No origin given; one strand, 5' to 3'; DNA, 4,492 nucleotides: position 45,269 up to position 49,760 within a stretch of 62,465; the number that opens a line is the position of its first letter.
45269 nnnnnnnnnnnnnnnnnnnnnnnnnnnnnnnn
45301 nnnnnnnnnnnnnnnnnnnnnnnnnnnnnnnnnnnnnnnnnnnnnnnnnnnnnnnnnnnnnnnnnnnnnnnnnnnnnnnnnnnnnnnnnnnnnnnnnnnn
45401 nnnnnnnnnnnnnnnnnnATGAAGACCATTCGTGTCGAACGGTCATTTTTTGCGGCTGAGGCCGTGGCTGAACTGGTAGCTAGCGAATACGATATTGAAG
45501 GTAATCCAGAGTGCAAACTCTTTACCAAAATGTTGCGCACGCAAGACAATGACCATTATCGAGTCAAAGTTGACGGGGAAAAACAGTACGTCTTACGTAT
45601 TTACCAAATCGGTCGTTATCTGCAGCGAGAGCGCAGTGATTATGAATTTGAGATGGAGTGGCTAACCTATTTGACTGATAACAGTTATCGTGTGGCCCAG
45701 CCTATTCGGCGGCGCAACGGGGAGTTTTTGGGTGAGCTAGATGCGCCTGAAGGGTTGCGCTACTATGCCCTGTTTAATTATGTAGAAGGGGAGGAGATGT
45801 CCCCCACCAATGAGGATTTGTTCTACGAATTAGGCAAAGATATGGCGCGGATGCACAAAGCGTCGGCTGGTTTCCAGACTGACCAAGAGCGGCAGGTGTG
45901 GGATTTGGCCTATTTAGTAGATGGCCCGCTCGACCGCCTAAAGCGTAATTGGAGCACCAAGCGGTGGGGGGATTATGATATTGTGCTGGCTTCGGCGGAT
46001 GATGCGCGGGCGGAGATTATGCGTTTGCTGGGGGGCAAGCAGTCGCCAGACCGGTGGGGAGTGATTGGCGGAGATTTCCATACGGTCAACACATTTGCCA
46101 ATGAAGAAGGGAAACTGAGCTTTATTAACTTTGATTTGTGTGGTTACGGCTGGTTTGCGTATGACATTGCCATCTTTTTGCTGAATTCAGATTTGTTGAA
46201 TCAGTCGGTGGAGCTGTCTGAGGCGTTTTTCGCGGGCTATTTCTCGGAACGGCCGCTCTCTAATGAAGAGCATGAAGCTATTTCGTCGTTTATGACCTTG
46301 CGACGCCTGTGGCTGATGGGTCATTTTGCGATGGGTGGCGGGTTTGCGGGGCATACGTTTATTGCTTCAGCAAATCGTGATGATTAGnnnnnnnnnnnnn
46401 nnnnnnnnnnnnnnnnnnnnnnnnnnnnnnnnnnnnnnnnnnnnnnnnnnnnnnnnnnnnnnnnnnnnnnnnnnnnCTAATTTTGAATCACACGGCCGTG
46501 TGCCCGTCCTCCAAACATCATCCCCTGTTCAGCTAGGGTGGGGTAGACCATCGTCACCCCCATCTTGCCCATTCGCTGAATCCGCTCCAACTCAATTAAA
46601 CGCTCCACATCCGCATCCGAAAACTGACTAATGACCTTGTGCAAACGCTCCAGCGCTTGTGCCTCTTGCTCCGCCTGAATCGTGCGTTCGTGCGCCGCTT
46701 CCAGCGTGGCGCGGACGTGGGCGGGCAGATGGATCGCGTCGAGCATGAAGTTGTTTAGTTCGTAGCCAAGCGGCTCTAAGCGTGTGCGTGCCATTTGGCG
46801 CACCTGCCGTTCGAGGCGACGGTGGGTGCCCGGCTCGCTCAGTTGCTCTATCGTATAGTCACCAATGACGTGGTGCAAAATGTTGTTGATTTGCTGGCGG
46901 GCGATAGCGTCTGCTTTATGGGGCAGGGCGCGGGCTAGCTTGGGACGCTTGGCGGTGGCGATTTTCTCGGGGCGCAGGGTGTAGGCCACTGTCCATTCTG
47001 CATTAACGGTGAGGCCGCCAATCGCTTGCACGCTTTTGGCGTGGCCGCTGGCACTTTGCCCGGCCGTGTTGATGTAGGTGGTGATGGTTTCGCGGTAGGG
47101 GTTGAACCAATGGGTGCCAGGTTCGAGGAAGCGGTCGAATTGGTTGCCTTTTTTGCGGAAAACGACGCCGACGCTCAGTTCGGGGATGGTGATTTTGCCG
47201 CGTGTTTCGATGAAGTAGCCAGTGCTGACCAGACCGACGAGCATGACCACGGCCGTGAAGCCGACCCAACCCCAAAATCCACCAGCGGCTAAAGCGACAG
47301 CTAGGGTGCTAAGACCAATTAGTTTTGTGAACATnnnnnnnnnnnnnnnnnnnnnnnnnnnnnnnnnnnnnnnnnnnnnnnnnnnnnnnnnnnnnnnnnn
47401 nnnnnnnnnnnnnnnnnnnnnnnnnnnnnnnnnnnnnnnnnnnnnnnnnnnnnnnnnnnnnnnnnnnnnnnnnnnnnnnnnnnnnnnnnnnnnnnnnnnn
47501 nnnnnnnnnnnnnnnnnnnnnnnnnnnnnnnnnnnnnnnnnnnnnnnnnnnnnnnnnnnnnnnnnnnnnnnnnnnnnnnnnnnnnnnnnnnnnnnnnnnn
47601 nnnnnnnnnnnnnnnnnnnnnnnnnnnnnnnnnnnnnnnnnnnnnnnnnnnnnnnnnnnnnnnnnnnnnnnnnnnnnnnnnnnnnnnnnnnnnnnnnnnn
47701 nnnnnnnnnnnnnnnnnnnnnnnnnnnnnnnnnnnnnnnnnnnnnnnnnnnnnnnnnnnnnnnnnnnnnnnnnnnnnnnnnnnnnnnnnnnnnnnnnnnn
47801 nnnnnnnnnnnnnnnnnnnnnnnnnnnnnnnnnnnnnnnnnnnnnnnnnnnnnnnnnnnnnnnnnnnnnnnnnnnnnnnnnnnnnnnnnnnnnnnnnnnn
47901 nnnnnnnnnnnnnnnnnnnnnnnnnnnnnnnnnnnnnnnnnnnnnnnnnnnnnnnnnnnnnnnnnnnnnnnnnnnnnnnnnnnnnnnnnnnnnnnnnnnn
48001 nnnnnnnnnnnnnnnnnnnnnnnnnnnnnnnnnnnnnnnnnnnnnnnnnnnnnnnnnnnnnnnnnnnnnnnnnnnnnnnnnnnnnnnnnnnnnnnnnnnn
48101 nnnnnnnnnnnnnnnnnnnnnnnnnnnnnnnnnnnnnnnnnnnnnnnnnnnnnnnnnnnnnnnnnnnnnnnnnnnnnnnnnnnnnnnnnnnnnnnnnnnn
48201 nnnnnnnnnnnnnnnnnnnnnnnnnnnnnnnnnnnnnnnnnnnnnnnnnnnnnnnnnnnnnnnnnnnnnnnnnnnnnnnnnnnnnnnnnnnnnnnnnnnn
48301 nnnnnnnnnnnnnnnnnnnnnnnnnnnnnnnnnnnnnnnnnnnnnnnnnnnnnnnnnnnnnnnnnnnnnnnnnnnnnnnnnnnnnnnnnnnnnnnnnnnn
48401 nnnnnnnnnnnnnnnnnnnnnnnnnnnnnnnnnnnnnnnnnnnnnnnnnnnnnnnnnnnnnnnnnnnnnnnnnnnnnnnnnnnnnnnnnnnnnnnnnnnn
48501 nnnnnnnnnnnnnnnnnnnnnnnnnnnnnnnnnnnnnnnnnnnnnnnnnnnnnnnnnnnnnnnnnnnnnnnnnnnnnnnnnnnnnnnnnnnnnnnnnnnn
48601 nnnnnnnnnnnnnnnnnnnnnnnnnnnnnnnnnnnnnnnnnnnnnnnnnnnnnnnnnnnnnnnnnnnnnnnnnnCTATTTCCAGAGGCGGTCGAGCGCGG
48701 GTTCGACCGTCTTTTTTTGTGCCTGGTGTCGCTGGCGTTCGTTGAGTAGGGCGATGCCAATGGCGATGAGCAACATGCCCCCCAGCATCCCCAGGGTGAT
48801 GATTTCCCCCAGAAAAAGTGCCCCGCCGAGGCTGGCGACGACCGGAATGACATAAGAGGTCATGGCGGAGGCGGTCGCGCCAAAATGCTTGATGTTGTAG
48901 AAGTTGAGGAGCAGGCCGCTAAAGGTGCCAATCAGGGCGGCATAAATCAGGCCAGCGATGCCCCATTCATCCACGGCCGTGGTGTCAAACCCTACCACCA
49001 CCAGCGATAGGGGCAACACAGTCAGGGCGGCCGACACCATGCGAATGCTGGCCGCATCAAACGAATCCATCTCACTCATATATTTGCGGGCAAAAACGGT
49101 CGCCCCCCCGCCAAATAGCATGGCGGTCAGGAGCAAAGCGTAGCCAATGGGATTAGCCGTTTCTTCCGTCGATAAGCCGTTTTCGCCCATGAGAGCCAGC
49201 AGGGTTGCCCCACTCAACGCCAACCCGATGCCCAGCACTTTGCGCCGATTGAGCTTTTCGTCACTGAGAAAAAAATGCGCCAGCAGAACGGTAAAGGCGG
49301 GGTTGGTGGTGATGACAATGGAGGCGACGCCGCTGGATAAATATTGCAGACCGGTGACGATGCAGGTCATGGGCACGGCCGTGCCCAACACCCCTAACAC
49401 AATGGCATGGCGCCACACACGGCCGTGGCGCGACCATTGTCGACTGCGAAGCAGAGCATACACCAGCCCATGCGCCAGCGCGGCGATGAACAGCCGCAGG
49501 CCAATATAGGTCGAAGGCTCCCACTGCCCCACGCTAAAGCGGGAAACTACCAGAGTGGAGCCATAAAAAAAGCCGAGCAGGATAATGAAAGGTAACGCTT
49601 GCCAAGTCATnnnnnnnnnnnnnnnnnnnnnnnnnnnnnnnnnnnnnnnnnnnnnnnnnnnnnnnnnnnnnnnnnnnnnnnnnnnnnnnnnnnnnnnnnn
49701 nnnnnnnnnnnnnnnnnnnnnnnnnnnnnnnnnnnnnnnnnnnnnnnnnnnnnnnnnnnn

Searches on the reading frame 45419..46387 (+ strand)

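Call 38: search_protein_families(library=pfam, proteins=[window:45419-46387:+], max_evalue=0.001)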
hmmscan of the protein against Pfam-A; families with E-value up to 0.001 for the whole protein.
window:45419-46387:+ (322 aa): 2 families
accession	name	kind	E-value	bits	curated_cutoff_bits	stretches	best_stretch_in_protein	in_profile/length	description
PF01636.29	APH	-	7.4e-23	82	23.2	1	42-275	9-230/239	Phosphotransferase enzyme family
PF01633.27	Choline_kinase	-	8.9e-05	22.4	29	1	132-255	86-205/300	Choline/ethanolamine kinase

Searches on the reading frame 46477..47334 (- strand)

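Call 38: search_protein_families(library=pfam, proteins=[window:46477-47334:-], max_evalue=0.001)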
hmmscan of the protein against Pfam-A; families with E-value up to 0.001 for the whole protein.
window:46477-47334:- (285 aa): 1 family
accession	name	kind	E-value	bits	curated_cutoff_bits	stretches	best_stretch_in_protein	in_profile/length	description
PF01145.31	Band_7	-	4.8e-17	63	23.6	1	49-229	2-173/176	SPFH domain / Band 7 family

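Call 70: search_protein_families(library=ncbifam, proteins=[window:46477-47334:-], max_evalue=0.01)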
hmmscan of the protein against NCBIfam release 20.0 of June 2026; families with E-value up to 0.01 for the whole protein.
window:46477-47334:- (285 aa): 0 families

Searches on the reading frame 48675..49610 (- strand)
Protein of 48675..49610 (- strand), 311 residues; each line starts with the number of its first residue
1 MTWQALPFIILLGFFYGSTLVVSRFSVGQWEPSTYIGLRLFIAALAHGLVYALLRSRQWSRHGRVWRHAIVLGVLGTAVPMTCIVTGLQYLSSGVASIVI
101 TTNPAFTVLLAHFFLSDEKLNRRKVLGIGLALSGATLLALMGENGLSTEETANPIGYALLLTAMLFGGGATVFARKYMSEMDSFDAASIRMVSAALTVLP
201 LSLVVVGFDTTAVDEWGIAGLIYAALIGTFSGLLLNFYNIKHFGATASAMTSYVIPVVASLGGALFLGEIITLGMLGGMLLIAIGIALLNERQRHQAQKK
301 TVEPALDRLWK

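Call 39: search_protein_families(library=pfam, proteins=[window:48675-49610:-], max_evalue=0.001)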
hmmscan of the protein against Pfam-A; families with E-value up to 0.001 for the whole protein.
window:48675-49610:- (311 aa): 2 families
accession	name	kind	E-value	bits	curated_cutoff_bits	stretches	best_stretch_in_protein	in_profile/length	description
PF00892.27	EamA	-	3.7e-42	144.3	28.2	2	6-138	4-133/135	EamA-like transporter family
PF16913.11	PUNUT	-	4e-06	26.8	30.6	1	65-163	73-171/321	Purine nucleobase transmembrane transport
